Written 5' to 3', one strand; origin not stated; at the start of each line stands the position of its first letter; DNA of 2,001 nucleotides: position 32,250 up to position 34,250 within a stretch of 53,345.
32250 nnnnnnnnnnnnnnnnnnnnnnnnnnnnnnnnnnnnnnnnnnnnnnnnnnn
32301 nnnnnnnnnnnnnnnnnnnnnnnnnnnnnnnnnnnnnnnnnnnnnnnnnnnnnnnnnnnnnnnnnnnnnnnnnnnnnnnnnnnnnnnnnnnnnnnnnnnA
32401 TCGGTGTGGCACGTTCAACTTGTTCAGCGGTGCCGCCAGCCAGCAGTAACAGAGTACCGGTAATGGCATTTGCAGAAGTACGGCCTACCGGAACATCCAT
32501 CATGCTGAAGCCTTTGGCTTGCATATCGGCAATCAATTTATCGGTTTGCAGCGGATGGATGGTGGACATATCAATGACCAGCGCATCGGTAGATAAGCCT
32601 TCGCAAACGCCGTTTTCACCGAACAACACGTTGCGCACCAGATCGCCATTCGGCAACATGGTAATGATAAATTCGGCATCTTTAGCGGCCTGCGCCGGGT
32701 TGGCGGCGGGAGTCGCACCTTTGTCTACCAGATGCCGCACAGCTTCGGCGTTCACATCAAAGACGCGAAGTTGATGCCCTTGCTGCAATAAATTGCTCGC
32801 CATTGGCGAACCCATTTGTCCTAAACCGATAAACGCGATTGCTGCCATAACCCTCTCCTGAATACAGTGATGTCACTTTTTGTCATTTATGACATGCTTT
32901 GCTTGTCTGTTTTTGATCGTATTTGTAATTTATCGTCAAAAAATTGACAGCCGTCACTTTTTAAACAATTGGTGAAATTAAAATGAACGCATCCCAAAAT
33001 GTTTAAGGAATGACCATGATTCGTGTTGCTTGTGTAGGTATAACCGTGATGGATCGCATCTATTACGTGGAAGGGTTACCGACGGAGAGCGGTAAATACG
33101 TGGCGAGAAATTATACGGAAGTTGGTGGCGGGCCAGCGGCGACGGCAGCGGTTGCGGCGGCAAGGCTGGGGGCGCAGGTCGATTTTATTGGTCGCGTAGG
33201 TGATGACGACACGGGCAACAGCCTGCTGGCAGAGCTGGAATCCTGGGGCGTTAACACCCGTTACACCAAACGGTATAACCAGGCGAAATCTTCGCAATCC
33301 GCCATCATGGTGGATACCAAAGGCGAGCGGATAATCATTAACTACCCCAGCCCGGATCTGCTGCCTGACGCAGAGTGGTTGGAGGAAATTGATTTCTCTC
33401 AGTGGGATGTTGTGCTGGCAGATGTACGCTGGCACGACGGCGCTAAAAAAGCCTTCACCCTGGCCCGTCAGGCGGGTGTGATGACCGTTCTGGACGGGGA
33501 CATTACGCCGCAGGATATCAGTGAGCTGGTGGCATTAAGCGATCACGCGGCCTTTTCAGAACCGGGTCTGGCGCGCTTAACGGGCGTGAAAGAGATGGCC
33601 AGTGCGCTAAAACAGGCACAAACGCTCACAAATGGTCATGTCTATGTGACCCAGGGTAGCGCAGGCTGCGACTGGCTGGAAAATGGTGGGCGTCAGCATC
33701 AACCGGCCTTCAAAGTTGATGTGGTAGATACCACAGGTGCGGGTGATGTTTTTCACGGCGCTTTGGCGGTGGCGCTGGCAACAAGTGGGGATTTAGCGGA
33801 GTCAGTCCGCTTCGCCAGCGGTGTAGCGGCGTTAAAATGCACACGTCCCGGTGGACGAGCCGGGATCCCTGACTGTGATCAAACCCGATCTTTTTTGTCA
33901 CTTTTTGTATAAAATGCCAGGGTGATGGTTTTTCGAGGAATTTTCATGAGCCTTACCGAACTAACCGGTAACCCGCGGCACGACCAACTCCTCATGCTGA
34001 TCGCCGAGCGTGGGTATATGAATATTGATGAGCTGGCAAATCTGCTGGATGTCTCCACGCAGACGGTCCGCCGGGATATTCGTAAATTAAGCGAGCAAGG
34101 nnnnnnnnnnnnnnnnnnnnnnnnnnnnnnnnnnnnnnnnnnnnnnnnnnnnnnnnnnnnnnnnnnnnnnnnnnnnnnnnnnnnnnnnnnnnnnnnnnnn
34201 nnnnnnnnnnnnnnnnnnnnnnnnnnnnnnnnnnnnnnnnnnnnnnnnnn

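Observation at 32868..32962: Candidate CsqR operator repeats in the yihU-yihV divergent promoter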

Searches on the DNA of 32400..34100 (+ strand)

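Call 3: search_dna_similar(query=window:32400-33500:+, collection=ecoli_genomes, mode=near, max_rows=10, rows=spread)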
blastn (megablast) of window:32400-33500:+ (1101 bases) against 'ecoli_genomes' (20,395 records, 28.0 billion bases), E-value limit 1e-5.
Records with a match: 4026; places in all: 4026; records where one place covers at least 80% of the query: 4023.
Genomes with a match: 4026 of 5426; with a place that covers at least 80% of the query: 4023. Places per genome that has any: lowest 1, median 1, highest 1. On chromosomes: 4026 places; on plasmids: 0.
Best place of each record, by identity: >=99% 2275; 95-99% 1499; 90-95% 252.
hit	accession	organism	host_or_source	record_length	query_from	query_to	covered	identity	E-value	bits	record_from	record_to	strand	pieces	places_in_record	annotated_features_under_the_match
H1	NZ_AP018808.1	Escherichia coli strain E2865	Bos taurus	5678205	1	1101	100%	100.0%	0e+0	2034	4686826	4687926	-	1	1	yihV: sulfofructose kinase | yihU: sulfolactaldehyde 3-reductase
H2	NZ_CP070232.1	Escherichia coli strain 10R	turkey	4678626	1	1101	100%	100.0%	0e+0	2034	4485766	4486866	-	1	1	yihV: sulfofructose kinase | yihU: sulfolactaldehyde 3-reductase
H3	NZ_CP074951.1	Escherichia coli strain 03_3503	Homo sapiens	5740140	1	1101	100%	100.0%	0e+0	2034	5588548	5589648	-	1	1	yihV: sulfofructose kinase | yihU: sulfolactaldehyde 3-reductase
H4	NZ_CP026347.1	Escherichia coli strain 7A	not applicable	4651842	1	1101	100%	99.9%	0e+0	2028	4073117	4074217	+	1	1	yihV: sulfofructose kinase | yihU: sulfolactaldehyde 3-reductase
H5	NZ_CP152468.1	Escherichia coli strain Sel(hit)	not applicable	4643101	1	1101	100%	99.9%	0e+0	2028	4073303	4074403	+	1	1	yihV: sulfofructose kinase | yihU: sulfolactaldehyde 3-reductase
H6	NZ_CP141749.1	Escherichia coli strain 2023CK-01482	Homo sapiens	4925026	1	1101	100%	99.0%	0e+0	1973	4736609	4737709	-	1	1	yihV: sulfofructose kinase | yihU: sulfolactaldehyde 3-reductase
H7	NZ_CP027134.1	Escherichia coli strain AR_0372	missing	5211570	1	1101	100%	98.0%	0e+0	1912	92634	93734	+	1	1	yihV: sulfofructose kinase | yihU: sulfolactaldehyde 3-reductase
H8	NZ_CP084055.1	Escherichia coli strain X14-3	Procambarus clarkii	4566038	1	1098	100%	98.1%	0e+0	1912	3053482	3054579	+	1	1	yihV: sulfofructose kinase | yihU: sulfolactaldehyde 3-reductase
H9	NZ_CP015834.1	Escherichia coli strain MS6198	Homo sapiens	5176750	1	1101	100%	95.7%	0e+0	1773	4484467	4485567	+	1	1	yihV: sulfofructose kinase | yihU: sulfolactaldehyde 3-reductase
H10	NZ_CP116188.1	Escherichia coli strain DETEC-E223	bed curtain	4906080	384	1101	65%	100.0%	0e+0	1327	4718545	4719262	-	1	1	yihV: sulfofructose kinase | NAD(P)-binding domain-containing protein | yihQ: sulfoquinovosidase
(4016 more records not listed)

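Call 34: search_dna_similar(query=window:32500-33400:+, collection=ecoli_genomes, mode=distant, max_rows=14, rows=spread)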
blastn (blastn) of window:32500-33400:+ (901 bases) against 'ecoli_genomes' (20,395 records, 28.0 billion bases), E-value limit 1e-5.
Records with a match: 5353; places in all: 5353; records where one place covers at least 80% of the query: 5350.
Genomes with a match: 5353 of 5426; with a place that covers at least 80% of the query: 5350. Places per genome that has any: lowest 1, median 1, highest 1. On chromosomes: 5351 places; on plasmids: 2.
Best place of each record, by identity: >=99% 2282; 95-99% 1516; 90-95% 228; 60-80% 1327.
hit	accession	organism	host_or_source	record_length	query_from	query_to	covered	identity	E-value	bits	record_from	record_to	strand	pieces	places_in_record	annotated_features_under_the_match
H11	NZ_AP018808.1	Escherichia coli strain E2865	Bos taurus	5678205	1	901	100%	100.0%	0e+0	1626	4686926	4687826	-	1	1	yihV: sulfofructose kinase | yihU: sulfolactaldehyde 3-reductase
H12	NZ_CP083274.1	Escherichia coli strain Rosetta2-DE3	-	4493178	1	901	100%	100.0%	0e+0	1626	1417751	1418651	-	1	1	yihV: sulfofructose kinase | yihU: sulfolactaldehyde 3-reductase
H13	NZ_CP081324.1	Escherichia coli strain MDK6L1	donkey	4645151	1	901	100%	100.0%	0e+0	1626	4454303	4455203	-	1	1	yihV: sulfofructose kinase | yihU: sulfolactaldehyde 3-reductase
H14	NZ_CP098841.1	Escherichia coli strain CUVET18-1475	Canis lupus familiaris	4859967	1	901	100%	100.0%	0e+0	1626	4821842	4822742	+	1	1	yihV: sulfofructose kinase | yihU: sulfolactaldehyde 3-reductase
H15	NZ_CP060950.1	Escherichia coli strain EC9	Homo sapiens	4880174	1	901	100%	99.9%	0e+0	1621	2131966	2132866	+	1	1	yihV: sulfofructose kinase | yihU: sulfolactaldehyde 3-reductase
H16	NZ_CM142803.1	Escherichia coli strain GPEC709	chicken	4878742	1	901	100%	99.9%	0e+0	1621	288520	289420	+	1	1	yihV: sulfofructose kinase | yihU: sulfolactaldehyde 3-reductase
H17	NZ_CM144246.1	Escherichia coli strain CB7286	Homo sapiens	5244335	1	901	100%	98.7%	0e+0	1572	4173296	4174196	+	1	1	yihV: sulfofructose kinase | yihU: sulfolactaldehyde 3-reductase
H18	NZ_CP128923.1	Escherichia coli strain TUM9868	missing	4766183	1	901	100%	98.1%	0e+0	1549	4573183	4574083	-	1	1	yihV: sulfofructose kinase | yihU: sulfolactaldehyde 3-reductase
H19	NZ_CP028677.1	Escherichia coli strain 114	cattle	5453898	1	901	100%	97.4%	0e+0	1522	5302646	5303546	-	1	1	yihV: sulfofructose kinase | yihU: sulfolactaldehyde 3-reductase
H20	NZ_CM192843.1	Escherichia coli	Homo sapiens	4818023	1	901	100%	95.9%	0e+0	1459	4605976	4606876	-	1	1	yihV: sulfofructose kinase | yihU: sulfolactaldehyde 3-reductase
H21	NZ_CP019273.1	Escherichia coli strain 13P477T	pig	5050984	1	901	100%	65.6%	2e-41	179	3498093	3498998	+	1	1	sugar kinase | yihU: sulfolactaldehyde 3-reductase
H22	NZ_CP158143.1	Escherichia coli strain FDN-11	chicken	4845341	1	901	100%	65.5%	3e-38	169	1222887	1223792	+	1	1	sugar kinase | yihU: sulfolactaldehyde 3-reductase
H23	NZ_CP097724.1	Escherichia coli strain MS1494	Chicken airsac (Gallus gallus)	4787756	1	901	100%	65.1%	1e-37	167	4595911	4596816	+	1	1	sugar kinase | yihU: sulfolactaldehyde 3-reductase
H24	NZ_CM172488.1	Escherichia coli strain E5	donkey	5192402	1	901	100%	65.0%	5e-36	162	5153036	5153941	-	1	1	sugar kinase | yihU: sulfolactaldehyde 3-reductase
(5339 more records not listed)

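Call 35: get_annotated_region(hit=H21, flank=2500)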
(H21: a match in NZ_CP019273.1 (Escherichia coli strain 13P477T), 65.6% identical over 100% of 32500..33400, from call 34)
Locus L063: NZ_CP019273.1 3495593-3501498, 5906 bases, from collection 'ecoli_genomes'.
description: Escherichia coli strain 13P477T chromosome, complete genome
organism: Escherichia coli strain 13P477T (NCBI taxid 562)
replicon: chromosome; assembly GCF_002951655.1
host: pig; source: stool; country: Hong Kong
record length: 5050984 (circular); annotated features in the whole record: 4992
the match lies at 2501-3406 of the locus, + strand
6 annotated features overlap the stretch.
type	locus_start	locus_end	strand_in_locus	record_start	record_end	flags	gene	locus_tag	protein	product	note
CDS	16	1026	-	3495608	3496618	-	-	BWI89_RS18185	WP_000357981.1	zinc-dependent alcohol dehydrogenase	-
CDS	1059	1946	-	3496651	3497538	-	-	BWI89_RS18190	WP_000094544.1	aldolase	-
CDS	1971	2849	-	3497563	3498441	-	yihU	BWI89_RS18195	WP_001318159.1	sulfolactaldehyde 3-reductase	-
CDS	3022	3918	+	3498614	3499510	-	-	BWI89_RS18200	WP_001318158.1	sugar kinase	-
CDS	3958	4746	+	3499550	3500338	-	-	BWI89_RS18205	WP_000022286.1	DeoR/GlpR family DNA-binding transcription regulator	-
CDS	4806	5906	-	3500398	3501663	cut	yihN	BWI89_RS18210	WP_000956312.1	MFS transporter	-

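Call 42: search_rna_families(source=window, start=32600, end=34100, threshold=evalue, max_evalue=1)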
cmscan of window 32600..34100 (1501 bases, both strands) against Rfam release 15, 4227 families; matches with E-value up to 1: 0.
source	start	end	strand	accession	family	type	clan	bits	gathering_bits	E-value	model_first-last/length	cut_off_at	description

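Call 67: get_annotated_region(hit=H9, flank=0)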
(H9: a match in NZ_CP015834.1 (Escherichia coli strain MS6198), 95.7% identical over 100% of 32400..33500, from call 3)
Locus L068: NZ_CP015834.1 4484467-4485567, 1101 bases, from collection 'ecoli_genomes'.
description: Escherichia coli strain MS6198 chromosome, complete genome
organism: Escherichia coli strain MS6198 (NCBI taxid 562)
replicon: chromosome; assembly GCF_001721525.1
host: Homo sapiens; source: urine; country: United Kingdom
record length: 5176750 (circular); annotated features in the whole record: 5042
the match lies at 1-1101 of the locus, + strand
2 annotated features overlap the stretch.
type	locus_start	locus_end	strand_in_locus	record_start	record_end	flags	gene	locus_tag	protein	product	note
CDS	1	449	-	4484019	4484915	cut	yihU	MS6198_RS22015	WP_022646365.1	sulfolactaldehyde 3-reductase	-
CDS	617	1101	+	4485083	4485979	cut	yihV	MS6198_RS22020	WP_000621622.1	sulfofructose kinase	-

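Call 68: get_annotated_region(hit=H8, flank=0)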
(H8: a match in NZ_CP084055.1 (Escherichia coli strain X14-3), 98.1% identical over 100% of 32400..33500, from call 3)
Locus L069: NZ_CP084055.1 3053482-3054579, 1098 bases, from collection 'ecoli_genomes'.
description: Escherichia coli strain X14-3 chromosome, complete genome
organism: Escherichia coli strain X14-3 (NCBI taxid 562)
replicon: chromosome; assembly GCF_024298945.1
host: Procambarus clarkii; source: -; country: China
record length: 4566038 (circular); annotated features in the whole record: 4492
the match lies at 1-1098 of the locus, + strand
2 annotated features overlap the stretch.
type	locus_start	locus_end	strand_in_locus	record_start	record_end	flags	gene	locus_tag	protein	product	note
CDS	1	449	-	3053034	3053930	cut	yihU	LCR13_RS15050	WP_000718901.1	sulfolactaldehyde 3-reductase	-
CDS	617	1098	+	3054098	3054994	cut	yihV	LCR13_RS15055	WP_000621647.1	sulfofructose kinase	-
